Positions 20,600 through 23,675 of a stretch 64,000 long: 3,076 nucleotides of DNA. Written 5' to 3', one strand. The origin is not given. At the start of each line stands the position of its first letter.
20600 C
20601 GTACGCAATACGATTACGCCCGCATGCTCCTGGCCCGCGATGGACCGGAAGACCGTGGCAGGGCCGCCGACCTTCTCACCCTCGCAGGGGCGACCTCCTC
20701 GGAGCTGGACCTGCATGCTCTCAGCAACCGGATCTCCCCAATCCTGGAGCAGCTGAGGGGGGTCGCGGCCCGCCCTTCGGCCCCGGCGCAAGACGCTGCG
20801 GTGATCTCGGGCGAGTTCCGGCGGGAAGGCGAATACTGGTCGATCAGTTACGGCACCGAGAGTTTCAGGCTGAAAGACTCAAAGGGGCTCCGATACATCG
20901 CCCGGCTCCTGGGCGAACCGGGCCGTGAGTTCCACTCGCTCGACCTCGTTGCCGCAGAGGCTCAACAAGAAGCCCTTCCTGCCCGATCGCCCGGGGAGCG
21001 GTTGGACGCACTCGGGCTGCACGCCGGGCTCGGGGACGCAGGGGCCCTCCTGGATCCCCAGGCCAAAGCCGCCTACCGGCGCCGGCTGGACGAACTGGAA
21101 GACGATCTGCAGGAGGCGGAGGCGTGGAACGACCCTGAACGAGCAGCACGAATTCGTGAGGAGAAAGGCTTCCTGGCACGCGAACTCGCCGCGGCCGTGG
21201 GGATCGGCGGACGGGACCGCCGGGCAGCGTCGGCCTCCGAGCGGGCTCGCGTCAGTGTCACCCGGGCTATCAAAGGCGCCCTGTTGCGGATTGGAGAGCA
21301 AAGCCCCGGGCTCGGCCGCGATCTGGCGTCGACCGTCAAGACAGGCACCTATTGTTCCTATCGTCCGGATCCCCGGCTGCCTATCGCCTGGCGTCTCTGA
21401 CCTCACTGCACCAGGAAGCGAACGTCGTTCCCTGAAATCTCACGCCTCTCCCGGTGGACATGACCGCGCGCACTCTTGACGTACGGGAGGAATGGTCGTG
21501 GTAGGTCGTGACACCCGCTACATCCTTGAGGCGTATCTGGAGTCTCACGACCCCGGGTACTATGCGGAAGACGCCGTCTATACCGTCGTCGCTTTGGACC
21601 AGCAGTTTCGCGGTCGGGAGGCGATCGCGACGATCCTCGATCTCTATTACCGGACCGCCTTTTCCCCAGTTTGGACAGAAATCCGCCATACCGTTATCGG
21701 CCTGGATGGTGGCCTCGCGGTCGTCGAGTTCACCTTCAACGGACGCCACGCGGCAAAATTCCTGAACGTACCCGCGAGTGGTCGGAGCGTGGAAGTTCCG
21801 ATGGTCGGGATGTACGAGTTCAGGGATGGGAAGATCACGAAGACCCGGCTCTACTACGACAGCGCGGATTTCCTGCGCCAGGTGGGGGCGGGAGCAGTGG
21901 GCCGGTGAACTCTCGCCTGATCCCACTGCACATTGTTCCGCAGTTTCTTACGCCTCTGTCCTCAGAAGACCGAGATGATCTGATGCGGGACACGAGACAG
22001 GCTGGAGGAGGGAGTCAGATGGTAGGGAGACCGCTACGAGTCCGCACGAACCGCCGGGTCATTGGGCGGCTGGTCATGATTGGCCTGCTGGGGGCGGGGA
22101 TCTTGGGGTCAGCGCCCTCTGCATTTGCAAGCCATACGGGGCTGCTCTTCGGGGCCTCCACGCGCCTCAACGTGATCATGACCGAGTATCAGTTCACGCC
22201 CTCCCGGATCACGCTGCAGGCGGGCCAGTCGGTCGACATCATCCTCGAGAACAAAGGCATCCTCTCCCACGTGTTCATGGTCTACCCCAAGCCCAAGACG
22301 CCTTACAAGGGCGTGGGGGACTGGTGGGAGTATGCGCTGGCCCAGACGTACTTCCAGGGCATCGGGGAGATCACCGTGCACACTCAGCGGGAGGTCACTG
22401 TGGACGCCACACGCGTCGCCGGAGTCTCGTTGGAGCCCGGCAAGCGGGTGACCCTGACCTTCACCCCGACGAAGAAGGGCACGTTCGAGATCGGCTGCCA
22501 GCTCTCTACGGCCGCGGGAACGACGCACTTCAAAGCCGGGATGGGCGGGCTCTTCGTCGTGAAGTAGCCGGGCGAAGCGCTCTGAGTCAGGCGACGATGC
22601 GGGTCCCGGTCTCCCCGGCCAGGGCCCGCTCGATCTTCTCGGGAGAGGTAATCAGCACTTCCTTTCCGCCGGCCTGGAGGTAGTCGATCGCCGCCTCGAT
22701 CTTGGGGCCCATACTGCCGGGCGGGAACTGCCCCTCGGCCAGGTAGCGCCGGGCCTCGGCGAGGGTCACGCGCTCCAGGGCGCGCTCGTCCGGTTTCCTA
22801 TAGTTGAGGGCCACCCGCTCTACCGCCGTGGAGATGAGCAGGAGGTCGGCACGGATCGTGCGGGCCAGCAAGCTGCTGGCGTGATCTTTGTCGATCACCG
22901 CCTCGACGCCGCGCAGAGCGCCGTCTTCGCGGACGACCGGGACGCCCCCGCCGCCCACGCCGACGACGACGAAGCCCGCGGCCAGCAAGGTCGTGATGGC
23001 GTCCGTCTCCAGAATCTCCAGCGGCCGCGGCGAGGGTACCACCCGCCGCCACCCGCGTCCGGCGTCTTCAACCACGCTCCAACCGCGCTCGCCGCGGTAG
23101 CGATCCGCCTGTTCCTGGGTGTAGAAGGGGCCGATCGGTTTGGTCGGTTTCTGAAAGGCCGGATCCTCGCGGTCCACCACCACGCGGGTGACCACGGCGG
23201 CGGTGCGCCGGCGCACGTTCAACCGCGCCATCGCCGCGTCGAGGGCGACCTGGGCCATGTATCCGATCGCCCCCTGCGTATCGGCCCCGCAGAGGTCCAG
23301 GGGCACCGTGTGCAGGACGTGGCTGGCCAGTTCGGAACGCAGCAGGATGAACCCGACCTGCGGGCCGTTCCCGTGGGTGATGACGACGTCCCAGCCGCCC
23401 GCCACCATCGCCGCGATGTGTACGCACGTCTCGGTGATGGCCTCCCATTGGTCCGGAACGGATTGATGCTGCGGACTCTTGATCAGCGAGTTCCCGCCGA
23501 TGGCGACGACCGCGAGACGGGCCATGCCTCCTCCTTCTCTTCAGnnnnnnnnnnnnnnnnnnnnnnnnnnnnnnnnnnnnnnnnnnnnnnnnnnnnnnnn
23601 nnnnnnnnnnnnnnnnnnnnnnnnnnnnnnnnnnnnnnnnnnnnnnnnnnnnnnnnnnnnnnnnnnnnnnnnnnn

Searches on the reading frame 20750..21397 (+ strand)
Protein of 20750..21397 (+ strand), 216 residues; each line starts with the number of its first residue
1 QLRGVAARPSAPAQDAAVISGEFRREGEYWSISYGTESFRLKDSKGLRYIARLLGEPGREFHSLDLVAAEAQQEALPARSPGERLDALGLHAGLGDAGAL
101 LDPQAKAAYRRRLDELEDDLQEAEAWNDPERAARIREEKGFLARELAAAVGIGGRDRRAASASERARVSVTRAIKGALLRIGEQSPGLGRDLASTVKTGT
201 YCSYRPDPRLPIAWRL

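Call 26: search_protein_families(library=pfam, proteins=[window:20750-21397:+], max_evalue=10)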
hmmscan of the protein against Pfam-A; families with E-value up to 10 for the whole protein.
window:20750-21397:+ (216 aa): 0 families

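Call 35: predict_structure(alignment_id=A3)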
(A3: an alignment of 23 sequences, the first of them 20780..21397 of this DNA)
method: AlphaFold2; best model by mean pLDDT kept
length: 206 residues; sequences in the alignment: 23
mean_pLDDT: 84.3   pTM: 0.61
mean pLDDT of the five models: 84.3, 83.6, 82.9, 80.4, 76.2
residues with pLDDT >= 90: 130; 70-90: 30; 50-70: 23; < 50: 23
segments of 3 or more residues with pLDDT < 50: 67-71, 79-89, 145-147
pLDDT, mean of each block of 10 residues (from residue 1): 66 96 96 98 97 96 66 49 44 79 95 97 95 80 54 92 98 97 96 93 90
secondary structure, 60 per line:
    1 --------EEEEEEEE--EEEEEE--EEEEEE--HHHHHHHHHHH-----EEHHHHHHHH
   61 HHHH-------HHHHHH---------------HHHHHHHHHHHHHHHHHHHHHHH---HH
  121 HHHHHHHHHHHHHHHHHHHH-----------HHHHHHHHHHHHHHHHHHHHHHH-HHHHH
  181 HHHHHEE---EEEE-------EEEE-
elements in order: E9-16 E19-24 E27-32 H35-45 H53-64 H72-77 H93-115 H119-140 H152-174 H176-185 E191-194 E202-205

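Call 44: search_solved_structures(query=A3, max_evalue=10)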
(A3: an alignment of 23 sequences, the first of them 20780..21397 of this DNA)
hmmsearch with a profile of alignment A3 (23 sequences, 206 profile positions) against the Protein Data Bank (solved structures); distinct sequences matched with E-value up to 10: 31.
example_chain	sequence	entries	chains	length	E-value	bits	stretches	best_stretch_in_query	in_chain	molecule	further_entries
7xn7_r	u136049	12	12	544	0.083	15.7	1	104-135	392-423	RNAPII-associated chromatin remodeling Paf1 complex subunit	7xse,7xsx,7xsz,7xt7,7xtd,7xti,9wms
5czp_QY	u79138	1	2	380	0.11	15.3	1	91-132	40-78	Peptide chain release factor 2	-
5dfe_QY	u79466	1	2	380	0.11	15.3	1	91-132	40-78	Peptide chain release factor 2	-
6og7_8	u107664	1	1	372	0.12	15.2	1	92-132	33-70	Peptide chain release factor RF2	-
6ogf_8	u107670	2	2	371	0.12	15.1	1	93-132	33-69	Peptide chain release factor 2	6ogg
6ost_7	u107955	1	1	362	0.13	15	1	94-132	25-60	Peptide chain release factor 2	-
1ml5_Z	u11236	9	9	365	0.14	15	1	94-132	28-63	Peptide chain release factor 2 | Peptide chain release factor RF2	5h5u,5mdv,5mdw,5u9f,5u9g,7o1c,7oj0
8p16_6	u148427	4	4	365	0.14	15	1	94-132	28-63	Peptide chain release factor RF2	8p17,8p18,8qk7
1gqe_A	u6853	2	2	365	0.14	15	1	94-132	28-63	RELEASE FACTOR 2 | peptide chain release factor RF-2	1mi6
5u4i_v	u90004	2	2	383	0.14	15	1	93-132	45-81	Peptide chain release factor 2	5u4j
6ot3_A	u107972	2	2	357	0.14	14.9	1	97-132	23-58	Peptide chain release factor 2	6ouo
5mgp_z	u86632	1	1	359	0.14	14.9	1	97-132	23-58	Peptide chain release factor 2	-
6c4h_v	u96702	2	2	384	0.14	14.9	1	93-132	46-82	Peptide chain release factor RF2 | Peptide chain release factor 2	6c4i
5cdj_A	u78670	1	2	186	0.27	14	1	69-122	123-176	RuBisCO large subunit-binding protein subunit alpha, chloroplastic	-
2fcw_A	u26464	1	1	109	0.29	13.9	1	94-133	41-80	Alpha-2-macroglobulin receptor-associated protein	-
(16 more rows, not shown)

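Call 50: search_protein_representatives(alignment_id=A3)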
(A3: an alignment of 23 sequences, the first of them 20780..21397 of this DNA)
Query: 23 sequences, 206 profile positions. Proteins with E-value up to 0.001 (for the whole library): 16598; up to 1e-10: 12646; up to 1e-30: 5936. The best 150 are listed.
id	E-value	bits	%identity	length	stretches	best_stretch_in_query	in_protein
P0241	4.9e-86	303.9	-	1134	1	5-206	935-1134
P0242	1.0e-83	296.3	-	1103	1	6-206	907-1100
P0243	1.1e-83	296.2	-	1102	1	6-205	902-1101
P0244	3.9e-83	294.4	-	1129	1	9-204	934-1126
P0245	4.0e-83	294.4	-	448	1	9-205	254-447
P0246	1.1e-82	293.0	-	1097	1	4-206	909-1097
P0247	2.7e-82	291.7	-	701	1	8-205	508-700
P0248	4.7e-82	290.9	-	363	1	10-205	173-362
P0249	5.8e-82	290.6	-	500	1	6-205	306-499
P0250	9.2e-82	289.9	-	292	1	4-206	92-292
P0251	1.6e-81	289.1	-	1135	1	6-206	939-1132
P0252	1.9e-81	288.9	-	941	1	12-205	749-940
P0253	4.1e-81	287.8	-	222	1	5-206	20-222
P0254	5.8e-81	287.4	-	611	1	8-205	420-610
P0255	1.1e-80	286.5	-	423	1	6-206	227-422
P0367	4.0e-72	258.5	-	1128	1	9-206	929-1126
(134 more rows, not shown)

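Call 77: fold_search(model_id=the predicted structure, library=pdb)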
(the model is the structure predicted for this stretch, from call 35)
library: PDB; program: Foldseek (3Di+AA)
matches with E <= 10: 409; with E <= 0.001: 0
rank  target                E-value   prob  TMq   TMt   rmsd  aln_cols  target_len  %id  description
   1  8hvr_I                8.5e-02  0.21  0.19  0.16  25.8       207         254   16  Cryo-EM structure of AfsR-dependent transcription activation complex with afsS promoter (released 2023-12-27)
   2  9t56_B                4.4e-01  0.09  0.15  0.11  16.1       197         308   13  Cryo-EM structure of ISCro4-DBL-TBL-tDNA-dDNA synaptic complex (released 2026-02-18)
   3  8uvk_A                6.7e-01  0.47  0.18  0.17   6.2        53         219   13  CosR DNA bound form II (released 2024-01-31)
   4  4kny_A                6.7e-01  0.30  0.16  0.15   7.0        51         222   20  Crystal structure of the response regulator KdpE complexed to DNA in an active-like conformation (released 2014-02-19)
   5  5dcm_A                1.0e+00  0.41  0.21  0.41   7.3        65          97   14  Structure of a lantibiotic response regulator: C-terminal domain of the nisin resistance regulator NsrR (released 2016-07-06)
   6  3h09_A                1.0e+00  0.35  0.11  0.03   4.5        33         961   21  The structure of Haemophilus influenzae IgA1 protease (released 2009-04-21)
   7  9t56_D                1.1e+00  0.06  0.14  0.10  16.4       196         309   13  Cryo-EM structure of ISCro4-DBL-TBL-tDNA-dDNA synaptic complex (released 2026-02-18)
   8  3lm2_A                1.1e+00  0.35  0.15  0.14   3.8        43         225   14  Crystal structure of Putative kinase. (17743352) from AGROBACTERIUM TUMEFACIENS str. C58 (Dupont) at 1.70 A resolution (released 2010-02-23)
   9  4ixa_A                1.2e+00  0.25  0.17  0.31   6.5        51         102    8  Structure of DNA-binding domain of the response regulator SaeR from Staphylococcus epidermidis (released 2014-01-29)
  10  2fcw_A                1.3e+00  0.21  0.20  0.38  13.4       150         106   14  Structure of a Complex Between the Pair of the LDL Receptor Ligand-Binding Modules 3-4 and the Receptor Associated Pro (released 2006-05-16)
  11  4ixa_B                1.4e+00  0.25  0.17  0.35   6.4        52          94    8  Structure of DNA-binding domain of the response regulator SaeR from Staphylococcus epidermidis (released 2014-01-29)
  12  6n5x                  1.4e+00  0.08  0.17  0.20  17.3       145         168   11  Crystal structure of the SNX5 PX domain in complex with the CI-MPR (space group P212121 - Form 1) (released 2019-09-18)
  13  8wtc_B                1.4e+00  0.77  0.21  0.42  10.3        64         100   20  Crystal structure of McsB kinase domain complexed with McsA. (released 2024-05-08)
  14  8k60_J                1.4e+00  0.07  0.20  0.17  24.0       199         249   16  Cryo-EM structure of Streptomyces coelicolor transcription initiation complex with the global transcription factor Afs (released 2024-07-31)
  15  1b9f                  1.4e+00  0.04  0.14  0.18  23.1       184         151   12  MOBILITY OF AN HIV-1 INTEGRASE ACTIVE SITE LOOP IS CORRELATED WITH CATALYTIC ACTIVITY (released 1999-07-19)
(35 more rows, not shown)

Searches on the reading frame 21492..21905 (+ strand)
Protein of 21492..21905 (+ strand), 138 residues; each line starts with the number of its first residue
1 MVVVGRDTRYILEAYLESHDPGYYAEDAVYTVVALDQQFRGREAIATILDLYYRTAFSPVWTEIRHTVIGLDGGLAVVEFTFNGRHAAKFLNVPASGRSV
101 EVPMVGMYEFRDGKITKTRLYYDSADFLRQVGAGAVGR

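Call 48: search_protein_families(library=pfam, proteins=[window:21492-21905:+], max_evalue=0.001)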
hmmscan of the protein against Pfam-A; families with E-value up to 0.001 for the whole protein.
window:21492-21905:+ (138 aa): 3 families
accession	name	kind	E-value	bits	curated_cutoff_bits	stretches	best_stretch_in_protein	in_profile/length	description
PF07366.18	SnoaL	-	3.6e-14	53.1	28.4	1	23-131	22-126/126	SnoaL-like polyketide cyclase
PF12680.13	SnoaL_2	-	2.4e-13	51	27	1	23-117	19-101/102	SnoaL-like domain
PF07858.18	LEH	-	8.9e-05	23.2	24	1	29-130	32-119/122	Limonene-1,2-epoxide hydrolase catalytic domain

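Call 87: search_protein_families(library=padloc, proteins=[window:21492-21905:+], max_evalue=0.001)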
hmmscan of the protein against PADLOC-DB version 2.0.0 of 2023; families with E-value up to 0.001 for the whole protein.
window:21492-21905:+ (138 aa): 0 families

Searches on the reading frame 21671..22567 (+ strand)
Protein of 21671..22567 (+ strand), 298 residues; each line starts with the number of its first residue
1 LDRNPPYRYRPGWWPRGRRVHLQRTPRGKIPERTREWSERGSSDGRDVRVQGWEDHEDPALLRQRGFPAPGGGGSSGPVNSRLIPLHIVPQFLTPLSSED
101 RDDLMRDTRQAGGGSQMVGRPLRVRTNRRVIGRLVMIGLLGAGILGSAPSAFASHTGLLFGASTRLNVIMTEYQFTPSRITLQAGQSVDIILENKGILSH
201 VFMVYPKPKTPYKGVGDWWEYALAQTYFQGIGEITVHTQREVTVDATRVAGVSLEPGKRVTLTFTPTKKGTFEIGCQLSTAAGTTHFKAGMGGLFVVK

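Call 10: search_protein_families(library=pfam, proteins=[window:21671-22567:+], max_evalue=0.0001)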
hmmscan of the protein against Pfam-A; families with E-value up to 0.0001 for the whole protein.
window:21671-22567:+ (298 aa): 1 family
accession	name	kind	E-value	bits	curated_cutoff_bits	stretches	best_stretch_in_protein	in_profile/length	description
PF13473.12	Cupredoxin_1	-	7.8e-09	35.9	27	0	162-202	19-59/104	Cupredoxin-like domain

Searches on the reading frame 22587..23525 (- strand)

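Call 10: search_protein_families(library=pfam, proteins=[window:22587-23525:-], max_evalue=0.0001)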
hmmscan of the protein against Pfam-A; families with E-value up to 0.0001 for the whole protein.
window:22587-23525:- (312 aa): 1 family
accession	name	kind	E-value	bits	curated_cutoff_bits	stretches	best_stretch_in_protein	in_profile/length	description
PF00696.33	AA_kinase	-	2.9e-24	86.6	24.9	1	4-294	2-234/234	Amino acid kinase family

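Call 87: search_protein_families(library=padloc, proteins=[window:22587-23525:-], max_evalue=0.001)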
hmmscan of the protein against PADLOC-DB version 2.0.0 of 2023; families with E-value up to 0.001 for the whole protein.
window:22587-23525:- (312 aa): 0 families
